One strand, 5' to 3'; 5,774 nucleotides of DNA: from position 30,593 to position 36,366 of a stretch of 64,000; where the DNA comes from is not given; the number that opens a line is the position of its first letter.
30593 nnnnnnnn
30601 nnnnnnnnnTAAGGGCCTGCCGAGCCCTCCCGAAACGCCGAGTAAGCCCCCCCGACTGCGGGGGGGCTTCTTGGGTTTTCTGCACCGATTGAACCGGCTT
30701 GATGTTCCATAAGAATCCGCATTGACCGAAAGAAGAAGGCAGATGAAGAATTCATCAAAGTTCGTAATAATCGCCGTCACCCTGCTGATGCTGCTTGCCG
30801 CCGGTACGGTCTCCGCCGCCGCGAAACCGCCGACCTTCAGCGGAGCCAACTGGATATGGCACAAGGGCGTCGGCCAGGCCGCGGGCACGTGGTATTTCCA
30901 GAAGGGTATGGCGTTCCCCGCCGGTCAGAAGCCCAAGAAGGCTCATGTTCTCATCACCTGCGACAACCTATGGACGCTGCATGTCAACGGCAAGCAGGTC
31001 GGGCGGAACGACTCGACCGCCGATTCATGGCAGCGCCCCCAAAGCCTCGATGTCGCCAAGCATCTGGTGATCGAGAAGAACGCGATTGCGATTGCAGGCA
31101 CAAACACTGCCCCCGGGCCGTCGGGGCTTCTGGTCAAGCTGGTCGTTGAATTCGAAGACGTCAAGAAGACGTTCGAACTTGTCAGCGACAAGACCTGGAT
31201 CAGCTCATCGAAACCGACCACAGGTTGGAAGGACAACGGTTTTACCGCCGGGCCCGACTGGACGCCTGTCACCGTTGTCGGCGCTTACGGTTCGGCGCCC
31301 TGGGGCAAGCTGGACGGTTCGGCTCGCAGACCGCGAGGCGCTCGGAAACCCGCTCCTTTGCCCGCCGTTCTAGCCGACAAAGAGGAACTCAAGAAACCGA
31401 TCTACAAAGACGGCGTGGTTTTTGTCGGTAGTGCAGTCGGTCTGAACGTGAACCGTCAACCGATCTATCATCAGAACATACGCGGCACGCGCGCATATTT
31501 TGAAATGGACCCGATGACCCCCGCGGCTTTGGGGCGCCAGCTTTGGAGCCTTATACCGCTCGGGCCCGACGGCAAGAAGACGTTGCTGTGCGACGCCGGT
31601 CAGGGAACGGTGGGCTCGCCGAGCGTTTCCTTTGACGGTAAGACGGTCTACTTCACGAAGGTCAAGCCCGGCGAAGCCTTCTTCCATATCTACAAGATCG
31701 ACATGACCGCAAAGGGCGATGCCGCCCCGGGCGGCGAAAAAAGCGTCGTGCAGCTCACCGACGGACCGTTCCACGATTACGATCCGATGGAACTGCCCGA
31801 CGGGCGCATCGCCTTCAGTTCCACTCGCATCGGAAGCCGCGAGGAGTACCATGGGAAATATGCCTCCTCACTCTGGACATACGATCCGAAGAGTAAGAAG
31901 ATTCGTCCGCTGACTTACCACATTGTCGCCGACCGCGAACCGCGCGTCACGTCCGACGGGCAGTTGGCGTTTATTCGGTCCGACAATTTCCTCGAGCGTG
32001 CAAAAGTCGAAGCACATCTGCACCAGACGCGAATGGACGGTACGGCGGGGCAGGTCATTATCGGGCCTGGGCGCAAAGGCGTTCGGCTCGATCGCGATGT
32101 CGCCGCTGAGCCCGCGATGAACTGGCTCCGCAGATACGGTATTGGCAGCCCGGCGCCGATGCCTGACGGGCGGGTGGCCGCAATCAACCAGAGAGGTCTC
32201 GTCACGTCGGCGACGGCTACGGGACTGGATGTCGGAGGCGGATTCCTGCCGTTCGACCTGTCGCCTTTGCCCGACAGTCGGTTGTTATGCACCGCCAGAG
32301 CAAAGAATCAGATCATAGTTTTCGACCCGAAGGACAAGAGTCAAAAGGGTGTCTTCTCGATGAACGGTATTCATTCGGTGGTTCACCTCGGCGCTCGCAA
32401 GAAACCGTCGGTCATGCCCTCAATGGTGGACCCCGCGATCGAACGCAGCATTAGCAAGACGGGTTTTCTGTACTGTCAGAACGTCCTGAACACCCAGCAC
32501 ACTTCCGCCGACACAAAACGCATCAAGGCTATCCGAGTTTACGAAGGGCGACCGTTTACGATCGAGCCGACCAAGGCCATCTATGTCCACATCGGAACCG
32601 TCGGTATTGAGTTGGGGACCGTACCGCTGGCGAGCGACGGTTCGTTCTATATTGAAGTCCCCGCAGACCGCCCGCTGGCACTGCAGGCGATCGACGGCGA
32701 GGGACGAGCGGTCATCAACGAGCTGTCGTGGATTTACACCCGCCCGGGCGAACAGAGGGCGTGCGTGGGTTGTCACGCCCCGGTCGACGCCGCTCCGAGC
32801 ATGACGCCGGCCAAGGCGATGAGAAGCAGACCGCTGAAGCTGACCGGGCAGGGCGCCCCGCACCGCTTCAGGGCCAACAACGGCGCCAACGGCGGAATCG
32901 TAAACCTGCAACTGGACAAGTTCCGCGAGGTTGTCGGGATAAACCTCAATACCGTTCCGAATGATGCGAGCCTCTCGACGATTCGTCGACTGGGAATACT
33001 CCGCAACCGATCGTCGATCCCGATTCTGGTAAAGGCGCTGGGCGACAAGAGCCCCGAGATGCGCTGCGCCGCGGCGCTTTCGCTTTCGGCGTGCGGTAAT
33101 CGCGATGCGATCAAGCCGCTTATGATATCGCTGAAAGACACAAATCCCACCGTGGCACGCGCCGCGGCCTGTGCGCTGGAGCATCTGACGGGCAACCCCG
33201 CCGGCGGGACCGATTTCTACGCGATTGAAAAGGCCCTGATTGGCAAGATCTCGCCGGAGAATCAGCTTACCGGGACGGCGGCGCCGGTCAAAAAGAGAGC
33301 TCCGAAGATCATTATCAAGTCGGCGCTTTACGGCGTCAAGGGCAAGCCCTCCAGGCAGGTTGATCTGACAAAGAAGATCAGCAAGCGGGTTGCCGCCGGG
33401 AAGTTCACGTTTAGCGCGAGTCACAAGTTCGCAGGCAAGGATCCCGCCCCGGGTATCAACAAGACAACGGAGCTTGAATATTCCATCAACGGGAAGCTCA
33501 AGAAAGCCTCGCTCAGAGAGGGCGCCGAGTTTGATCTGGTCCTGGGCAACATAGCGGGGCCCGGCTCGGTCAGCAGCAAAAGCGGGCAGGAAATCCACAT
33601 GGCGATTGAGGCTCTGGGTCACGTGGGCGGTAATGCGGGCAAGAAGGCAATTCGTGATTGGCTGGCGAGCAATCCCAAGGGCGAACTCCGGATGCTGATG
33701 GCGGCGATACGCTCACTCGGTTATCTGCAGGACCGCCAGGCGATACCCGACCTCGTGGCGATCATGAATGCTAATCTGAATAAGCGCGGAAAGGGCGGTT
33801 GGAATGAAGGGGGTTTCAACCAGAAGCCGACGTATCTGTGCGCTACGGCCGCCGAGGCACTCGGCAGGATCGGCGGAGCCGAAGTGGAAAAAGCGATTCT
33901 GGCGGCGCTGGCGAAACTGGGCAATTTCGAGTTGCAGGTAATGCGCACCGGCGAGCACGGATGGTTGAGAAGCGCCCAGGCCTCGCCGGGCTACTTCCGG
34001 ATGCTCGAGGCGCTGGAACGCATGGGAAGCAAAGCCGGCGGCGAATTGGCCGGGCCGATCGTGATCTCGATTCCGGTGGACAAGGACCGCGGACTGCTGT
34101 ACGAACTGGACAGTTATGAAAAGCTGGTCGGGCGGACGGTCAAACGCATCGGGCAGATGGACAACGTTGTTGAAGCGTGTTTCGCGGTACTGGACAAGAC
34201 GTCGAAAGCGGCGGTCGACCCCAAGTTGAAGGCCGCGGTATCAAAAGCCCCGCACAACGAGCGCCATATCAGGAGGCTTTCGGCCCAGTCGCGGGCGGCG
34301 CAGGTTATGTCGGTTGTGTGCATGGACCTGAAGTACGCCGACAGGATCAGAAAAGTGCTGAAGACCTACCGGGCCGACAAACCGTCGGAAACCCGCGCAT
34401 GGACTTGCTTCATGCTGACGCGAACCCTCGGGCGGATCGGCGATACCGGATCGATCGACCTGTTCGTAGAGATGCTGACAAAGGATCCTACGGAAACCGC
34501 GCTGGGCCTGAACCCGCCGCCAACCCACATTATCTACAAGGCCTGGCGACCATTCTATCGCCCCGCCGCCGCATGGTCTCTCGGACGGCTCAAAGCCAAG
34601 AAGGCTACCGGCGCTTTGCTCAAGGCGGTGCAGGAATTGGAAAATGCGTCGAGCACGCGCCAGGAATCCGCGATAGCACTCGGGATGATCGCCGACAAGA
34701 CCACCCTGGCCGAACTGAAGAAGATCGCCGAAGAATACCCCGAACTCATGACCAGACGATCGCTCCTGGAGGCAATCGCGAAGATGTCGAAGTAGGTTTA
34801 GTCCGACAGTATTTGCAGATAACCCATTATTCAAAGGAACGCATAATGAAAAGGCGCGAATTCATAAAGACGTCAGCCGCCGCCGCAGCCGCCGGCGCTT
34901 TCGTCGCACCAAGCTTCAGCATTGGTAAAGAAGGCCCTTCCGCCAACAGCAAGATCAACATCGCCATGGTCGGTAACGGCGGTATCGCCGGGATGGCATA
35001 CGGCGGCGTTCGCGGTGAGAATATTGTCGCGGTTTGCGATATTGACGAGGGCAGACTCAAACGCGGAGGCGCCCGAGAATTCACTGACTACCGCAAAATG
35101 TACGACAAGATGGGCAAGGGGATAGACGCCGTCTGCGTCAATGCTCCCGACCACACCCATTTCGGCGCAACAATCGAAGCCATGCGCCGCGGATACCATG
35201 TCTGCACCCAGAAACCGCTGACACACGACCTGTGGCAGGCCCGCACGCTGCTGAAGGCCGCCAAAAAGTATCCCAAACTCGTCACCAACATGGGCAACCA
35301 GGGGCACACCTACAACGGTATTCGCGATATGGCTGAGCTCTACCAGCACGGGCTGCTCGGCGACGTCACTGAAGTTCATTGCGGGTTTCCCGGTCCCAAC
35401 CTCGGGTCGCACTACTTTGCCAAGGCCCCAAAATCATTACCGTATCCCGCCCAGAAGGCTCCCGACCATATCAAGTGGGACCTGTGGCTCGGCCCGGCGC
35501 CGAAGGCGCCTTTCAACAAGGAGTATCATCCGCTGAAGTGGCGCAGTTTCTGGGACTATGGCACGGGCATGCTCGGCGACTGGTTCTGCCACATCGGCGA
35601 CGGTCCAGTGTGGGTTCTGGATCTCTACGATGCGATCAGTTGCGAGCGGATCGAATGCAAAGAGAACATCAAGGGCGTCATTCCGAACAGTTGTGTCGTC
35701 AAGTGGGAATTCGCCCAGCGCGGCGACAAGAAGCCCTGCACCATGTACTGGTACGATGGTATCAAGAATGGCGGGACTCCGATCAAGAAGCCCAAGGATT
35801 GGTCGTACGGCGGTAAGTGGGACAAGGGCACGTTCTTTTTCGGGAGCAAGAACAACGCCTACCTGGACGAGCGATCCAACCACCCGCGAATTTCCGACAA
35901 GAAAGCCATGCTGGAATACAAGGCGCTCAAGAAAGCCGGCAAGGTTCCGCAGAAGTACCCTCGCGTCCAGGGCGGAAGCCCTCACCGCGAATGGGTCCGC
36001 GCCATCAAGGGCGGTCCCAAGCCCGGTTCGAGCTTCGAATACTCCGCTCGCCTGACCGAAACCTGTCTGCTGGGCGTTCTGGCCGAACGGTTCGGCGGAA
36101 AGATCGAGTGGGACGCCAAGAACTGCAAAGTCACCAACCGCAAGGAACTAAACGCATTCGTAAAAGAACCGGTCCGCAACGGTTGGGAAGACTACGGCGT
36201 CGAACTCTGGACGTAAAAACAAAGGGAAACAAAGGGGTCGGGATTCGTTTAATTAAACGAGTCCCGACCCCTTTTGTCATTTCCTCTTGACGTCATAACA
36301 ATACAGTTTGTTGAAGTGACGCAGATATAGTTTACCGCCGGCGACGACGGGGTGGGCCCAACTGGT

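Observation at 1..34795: Four-member paralogous family of giant secreted beta-propeller/CxxCH proteins with domain shuffling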

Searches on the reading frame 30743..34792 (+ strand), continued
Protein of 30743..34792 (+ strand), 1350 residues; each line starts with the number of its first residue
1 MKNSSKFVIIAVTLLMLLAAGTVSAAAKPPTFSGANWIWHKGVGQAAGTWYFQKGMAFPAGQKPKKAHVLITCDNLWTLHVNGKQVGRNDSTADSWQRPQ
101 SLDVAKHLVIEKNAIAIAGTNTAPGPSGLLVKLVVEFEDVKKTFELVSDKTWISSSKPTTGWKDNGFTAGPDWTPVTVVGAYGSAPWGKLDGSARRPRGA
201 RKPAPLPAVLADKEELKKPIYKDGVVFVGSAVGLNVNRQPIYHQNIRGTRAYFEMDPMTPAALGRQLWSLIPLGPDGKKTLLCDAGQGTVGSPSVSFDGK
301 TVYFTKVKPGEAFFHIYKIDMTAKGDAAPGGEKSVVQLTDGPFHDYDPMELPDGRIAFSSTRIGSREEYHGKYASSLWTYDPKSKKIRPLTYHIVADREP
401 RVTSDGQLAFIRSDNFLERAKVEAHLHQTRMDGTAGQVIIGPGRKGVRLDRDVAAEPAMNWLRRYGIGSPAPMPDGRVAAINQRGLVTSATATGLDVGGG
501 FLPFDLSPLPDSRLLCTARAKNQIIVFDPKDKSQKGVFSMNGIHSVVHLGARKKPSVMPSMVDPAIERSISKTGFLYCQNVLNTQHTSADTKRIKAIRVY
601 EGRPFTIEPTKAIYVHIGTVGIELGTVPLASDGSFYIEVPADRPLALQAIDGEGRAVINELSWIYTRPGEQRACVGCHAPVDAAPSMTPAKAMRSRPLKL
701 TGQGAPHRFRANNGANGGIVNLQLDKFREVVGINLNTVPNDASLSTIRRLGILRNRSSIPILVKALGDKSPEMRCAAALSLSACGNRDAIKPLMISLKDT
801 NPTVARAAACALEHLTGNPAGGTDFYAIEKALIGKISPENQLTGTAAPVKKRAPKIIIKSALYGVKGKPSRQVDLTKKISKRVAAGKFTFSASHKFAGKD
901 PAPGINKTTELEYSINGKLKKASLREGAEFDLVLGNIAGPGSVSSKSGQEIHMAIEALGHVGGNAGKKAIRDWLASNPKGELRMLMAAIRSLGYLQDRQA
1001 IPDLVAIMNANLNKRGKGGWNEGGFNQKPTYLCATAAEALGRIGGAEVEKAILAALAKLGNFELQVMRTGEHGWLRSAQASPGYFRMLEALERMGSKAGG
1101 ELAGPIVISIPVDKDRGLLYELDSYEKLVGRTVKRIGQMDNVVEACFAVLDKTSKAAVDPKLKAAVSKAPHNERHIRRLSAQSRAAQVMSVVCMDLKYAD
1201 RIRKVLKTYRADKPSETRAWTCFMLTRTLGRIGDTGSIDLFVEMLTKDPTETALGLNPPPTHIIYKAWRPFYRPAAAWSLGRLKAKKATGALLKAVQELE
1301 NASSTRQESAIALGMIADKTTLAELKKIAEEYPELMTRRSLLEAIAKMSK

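Call 32: find_encoding_contigs(protein=P0131, flank=10000, max_places=2)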
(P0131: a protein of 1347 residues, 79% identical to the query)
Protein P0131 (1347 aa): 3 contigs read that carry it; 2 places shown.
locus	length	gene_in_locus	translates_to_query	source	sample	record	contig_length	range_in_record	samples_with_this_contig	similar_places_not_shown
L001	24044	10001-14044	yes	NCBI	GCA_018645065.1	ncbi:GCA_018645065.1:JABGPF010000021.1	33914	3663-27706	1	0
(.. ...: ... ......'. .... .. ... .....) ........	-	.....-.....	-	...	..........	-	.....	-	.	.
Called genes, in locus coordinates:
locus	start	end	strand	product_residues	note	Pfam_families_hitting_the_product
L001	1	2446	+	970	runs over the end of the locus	PF18582:HZS_alpha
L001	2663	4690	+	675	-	-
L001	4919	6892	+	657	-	-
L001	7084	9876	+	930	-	PF18582:HZS_alpha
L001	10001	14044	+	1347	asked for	PF07676:PD40 (faint), PF18582:HZS_alpha, PF02985:HEAT (faint), PF03130:HEAT_PBS (faint), PF13646:HEAT_2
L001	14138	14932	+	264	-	PF13338:AbiEi_4, PF19570:DUF6088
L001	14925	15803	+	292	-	PF08843:AbiEii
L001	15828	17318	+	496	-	PF02230:Abhydrolase_2, PF20434:BD-FAE (faint), PF12146:Hydrolase_4 (faint), PF01738:DLH, PF03959:FSH1 (faint), PF00326:Peptidase_S9 (weak)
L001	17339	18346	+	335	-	PF01208:URO-D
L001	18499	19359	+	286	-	PF25954:Beta-barrel_RND_2 (weak)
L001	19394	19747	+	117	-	PF11950:DUF3467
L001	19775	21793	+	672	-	PF01590:GAF (weak), PF13185:GAF_2 (weak)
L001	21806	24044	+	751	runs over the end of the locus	PF05402:PqqD (weak)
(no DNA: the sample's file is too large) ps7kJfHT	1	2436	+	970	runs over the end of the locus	PF18582:HZS_alpha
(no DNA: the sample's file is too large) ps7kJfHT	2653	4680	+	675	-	-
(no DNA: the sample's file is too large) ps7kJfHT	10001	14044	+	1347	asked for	PF07676:PD40 (faint), PF18582:HZS_alpha, PF02985:HEAT (faint), PF03130:HEAT_PBS (faint), PF13646:HEAT_2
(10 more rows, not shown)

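Call 48: find_encoding_contigs(protein=P0192, flank=10000, max_places=1)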
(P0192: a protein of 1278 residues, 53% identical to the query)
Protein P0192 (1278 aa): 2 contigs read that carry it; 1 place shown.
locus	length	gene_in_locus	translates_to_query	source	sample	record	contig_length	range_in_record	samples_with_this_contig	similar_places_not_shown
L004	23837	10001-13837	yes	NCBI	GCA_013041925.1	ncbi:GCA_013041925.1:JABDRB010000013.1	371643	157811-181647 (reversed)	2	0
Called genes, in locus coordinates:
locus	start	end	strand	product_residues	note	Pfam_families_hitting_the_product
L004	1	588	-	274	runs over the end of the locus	PF00494:SQS_PSY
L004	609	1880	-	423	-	PF10502:Peptidase_S26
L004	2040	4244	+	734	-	PF07715:Plug, PF00593:TonB_dep_Rec_b-barrel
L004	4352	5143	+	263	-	PF11932:DUF3450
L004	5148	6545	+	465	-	PF01618:MotA_ExbB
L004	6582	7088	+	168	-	PF01618:MotA_ExbB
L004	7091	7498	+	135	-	PF02472:ExbD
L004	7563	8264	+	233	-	PF03544:TonB_C (weak)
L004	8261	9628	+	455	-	PF12895:ANAPC3 (faint), PF25058:ARM_TT21 (faint), PF07719:TPR_2 (faint), PF13174:TPR_6 (faint), PF13424:TPR_12 (faint), PF13414:TPR_11, PF13432:TPR_16 (weak), PF14559:TPR_19 (weak), +5 more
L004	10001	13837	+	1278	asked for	PF07676:PD40 (faint), PF18582:HZS_alpha, PF02985:HEAT (faint), PF13646:HEAT_2, PF03130:HEAT_PBS (faint), PF13646:HEAT_2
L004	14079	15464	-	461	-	PF07394:DUF1501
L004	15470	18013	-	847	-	PF07635:PSCyt1, PF07583:PSCyt2, PF07587:PSD1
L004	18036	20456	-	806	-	PF19805:DUF6288, PF13646:HEAT_2 (weak)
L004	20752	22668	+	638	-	PF07635:PSCyt1, PF07583:PSCyt2, PF07587:PSD1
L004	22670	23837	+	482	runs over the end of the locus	PF07394:DUF1501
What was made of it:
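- On PSCyt1/PSCyt2/PSD1 planctomycete cytochromes: The same models are recorded for true members in L004 (call 48).
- Closest known: PSCyt1/PSCyt2/PSD1. Same: They occur in the same genomes (for example next to a D-type gene in L004, call 48).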

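Call 64: find_encoding_contigs(protein=P0149, flank=8000, max_places=1)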
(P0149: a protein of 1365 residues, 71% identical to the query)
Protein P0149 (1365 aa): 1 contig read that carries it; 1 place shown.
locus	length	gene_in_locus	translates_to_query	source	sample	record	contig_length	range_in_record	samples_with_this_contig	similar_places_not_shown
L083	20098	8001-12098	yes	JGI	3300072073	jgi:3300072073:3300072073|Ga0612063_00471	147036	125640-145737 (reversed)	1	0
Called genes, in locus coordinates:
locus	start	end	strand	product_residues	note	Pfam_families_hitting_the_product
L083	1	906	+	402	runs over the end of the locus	PF25021:TEN_NHL (faint), PF08450:SGL (faint), PF07494:Reg_prop (faint), PF01436:NHL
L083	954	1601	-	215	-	PF13560:HTH_31 (weak), PF01381:HTH_3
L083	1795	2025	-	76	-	-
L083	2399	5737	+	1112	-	-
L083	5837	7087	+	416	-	-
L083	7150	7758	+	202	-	PF07589:PEP_exosort_dom (weak)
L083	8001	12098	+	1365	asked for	PF07676:PD40 (faint), PF18582:HZS_alpha, PF00514:Arm (faint), PF03130:HEAT_PBS (faint), PF13513:HEAT_EZ (faint), PF13646:HEAT_2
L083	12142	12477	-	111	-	-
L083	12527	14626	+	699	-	-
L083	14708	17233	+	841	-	PF03629:SASA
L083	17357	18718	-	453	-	PF03448:MgtE_N, PF00571:CBS (weak), PF01769:MgtE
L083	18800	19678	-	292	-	-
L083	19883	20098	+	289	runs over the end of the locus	PF00924:MS_channel_2nd, PF21082:MS_channel_3rd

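Call 65: find_encoding_contigs(protein=P0183, flank=8000, max_places=1)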
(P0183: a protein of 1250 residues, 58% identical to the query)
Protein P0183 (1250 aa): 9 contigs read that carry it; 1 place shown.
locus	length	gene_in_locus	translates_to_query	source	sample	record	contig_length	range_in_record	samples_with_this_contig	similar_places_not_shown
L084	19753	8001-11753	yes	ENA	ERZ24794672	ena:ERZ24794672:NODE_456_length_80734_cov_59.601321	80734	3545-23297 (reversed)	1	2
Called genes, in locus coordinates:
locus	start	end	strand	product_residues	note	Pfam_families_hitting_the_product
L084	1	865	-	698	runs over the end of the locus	PF00521:DNA_topoisoIV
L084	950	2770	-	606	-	PF02518:HATPase_c, PF00204:DNA_gyraseB, PF01751:Toprim, PF00986:DNA_gyraseB_C (weak)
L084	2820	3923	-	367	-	-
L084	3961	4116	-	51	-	-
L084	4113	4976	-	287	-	PF12802:MarR_2 (weak), PF06414:Zeta_toxin, PF13191:AAA_16 (faint), PF13671:AAA_33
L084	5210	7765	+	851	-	PF07676:PD40 (faint), PF18582:HZS_alpha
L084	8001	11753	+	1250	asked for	PF07676:PD40 (faint), PF18582:HZS_alpha, PF13646:HEAT_2, PF02985:HEAT (faint), PF03130:HEAT_PBS (faint), PF13513:HEAT_EZ (faint), PF13646:HEAT_2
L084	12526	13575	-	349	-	PF02661:Fic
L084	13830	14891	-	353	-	PF01120:Alpha_L_fucos, PF14871:GHL6 (faint)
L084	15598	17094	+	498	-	PF13271:DUF4062, PF13749:HATPase_c_4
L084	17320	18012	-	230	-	PF01797:Y1_Tnp (weak)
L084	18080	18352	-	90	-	-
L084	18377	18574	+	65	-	-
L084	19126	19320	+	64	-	-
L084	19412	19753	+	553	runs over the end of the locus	PF00884:Sulfatase, PF01663:Phosphodiest (faint), PF16347:SGSH_C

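Call 68: find_related_loci(query=A4, collection=metagenome_contigs, flank=5000)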
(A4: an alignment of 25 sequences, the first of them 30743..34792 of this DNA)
Query A4 (1350 aa) in metagenome_contigs; peptide patterns used: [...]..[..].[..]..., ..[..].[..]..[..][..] (x = any residue, [..] = any of these).
438 stretches matched a pattern; 219 encode a relative of the query (tblastn E <= 1e-3); the best 80 are kept; 80 distinct loci.
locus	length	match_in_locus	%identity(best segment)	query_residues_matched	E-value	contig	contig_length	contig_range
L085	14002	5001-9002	83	23-1350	0e+0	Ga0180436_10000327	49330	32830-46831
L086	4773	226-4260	76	12-1349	0e+0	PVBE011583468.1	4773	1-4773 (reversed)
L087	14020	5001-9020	77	25-1350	0e+0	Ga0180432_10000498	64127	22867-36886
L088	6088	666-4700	75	7-1348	0e+0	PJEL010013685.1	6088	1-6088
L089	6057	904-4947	72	8-1350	0e+0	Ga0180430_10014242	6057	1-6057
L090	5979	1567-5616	72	7-1350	0e+0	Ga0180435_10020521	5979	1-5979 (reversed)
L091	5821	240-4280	69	8-1349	0e+0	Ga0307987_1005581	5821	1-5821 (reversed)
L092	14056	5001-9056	87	1-1350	0e+0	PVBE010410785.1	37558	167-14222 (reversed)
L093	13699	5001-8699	77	9-1350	0e+0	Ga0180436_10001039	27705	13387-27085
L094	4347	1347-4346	74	2-1110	0e+0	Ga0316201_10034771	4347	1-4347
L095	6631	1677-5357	73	10-1350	0e+0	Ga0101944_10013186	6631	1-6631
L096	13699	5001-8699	77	9-1350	0e+0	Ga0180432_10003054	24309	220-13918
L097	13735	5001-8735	42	30-1344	0e+0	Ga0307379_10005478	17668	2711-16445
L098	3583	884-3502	54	1-841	0e+0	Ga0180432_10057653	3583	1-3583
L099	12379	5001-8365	62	8-1348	0e+0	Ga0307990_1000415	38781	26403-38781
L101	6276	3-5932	68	264-1350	0e+0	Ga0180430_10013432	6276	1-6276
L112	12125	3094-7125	34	5-1350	0e+0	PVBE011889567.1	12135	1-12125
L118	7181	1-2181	83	518-1350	0e+0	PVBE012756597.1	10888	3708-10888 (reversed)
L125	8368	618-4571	33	30-1350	0e+0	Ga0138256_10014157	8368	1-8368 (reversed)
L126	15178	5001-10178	34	10-1350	0e+0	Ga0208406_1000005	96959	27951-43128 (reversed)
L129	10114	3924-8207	45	30-1350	0e+0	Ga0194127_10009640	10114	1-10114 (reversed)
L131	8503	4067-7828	43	30-1350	0e+0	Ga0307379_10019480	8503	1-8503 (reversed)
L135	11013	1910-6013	32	1-1350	0e+0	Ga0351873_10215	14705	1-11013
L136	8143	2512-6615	32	1-1350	0e+0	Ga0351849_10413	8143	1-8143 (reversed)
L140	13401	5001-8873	41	17-1350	0e+0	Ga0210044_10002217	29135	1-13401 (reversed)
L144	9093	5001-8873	41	17-1350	0e+0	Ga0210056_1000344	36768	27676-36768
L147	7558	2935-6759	40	29-1350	0e+0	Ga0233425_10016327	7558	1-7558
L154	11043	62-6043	35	250-1350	0e+0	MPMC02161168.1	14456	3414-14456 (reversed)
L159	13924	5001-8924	39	1-1350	7e-180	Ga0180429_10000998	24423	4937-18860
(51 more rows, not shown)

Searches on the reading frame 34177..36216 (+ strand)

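Call 15: search_protein_families(library=pfam, proteins=[window:34177-36216:+], max_evalue=0.001)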
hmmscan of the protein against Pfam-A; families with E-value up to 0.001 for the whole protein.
window:34177-36216:+ (679 aa): 3 families
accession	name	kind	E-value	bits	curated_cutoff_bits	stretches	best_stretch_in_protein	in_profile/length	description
PF01408.29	GFO_IDH_MocA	-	3.9e-15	57.1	24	1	260-370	1-117/120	Oxidoreductase family, NAD-binding Rossmann fold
PF19051.5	GFO_IDH_MocA_C2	-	2.9e-12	47.1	23.3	1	424-481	44-101/254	Oxidoreductase family, C-terminal alpha/beta domain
PF10518.14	TAT_signal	-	0.00034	20.9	22.7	1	224-242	2-20/21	TAT (twin-arginine translocation) pathway signal sequence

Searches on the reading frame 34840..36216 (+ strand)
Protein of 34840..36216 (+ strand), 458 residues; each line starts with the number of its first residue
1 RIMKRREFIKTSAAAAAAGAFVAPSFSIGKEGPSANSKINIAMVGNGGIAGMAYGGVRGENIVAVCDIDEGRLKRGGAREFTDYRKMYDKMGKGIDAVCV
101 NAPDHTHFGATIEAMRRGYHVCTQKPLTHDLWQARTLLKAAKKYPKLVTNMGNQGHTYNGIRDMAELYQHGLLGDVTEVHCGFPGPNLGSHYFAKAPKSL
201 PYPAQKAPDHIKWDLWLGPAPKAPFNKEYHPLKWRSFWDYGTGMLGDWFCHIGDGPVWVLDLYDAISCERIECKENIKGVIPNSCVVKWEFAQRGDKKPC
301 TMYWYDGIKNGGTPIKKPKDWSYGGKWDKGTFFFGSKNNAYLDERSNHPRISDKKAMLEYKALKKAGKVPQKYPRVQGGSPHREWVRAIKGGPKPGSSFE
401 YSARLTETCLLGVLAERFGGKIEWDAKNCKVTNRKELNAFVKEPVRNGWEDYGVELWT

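Call 74: search_protein_families(library=ncbifam, proteins=[window:34840-36216:+], max_evalue=0.001)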
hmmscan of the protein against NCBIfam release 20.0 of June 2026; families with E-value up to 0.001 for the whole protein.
window:34840-36216:+ (458 aa): 7 families
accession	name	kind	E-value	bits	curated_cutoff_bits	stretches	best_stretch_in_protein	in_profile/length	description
NF058561.1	BT_2158_fam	equivalog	6.9e-85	285.5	750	1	4-436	1-434/487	glycoside 3-dehydrogenase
NF040723.1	UDP-GlcNAcDh_Arch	equivalog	3.8e-11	43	450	1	53-181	18-146/302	UDP-N-acetylglucosamine 3-dehydrogenase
TIGR04380.1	myo_inos_iolG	equivalog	5.2e-09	35.4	355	1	38-194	1-163/330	inositol 2-dehydrogenase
NF008607.0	PRK11579.1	subfamily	1.6e-07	30.7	330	1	93-180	63-149/346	oxidoreductase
NF052479.1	LevoglcsnDh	equivalog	6.8e-06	25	650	1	74-145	55-124/386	levoglucosan dehydrogenase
NF041392.1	XylDh_Gfo6_Halo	equivalog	0.00016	20.6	350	1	94-181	82-168/350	D-xylose 1-dehydrogenase Gfo6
NF052679.1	InsChiInosDhIolG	equivalog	0.0002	20.5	540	1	58-193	26-165/343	bifunctional inositol 2-dehydrogenase/D-chiro-inositol 1-dehydrogenase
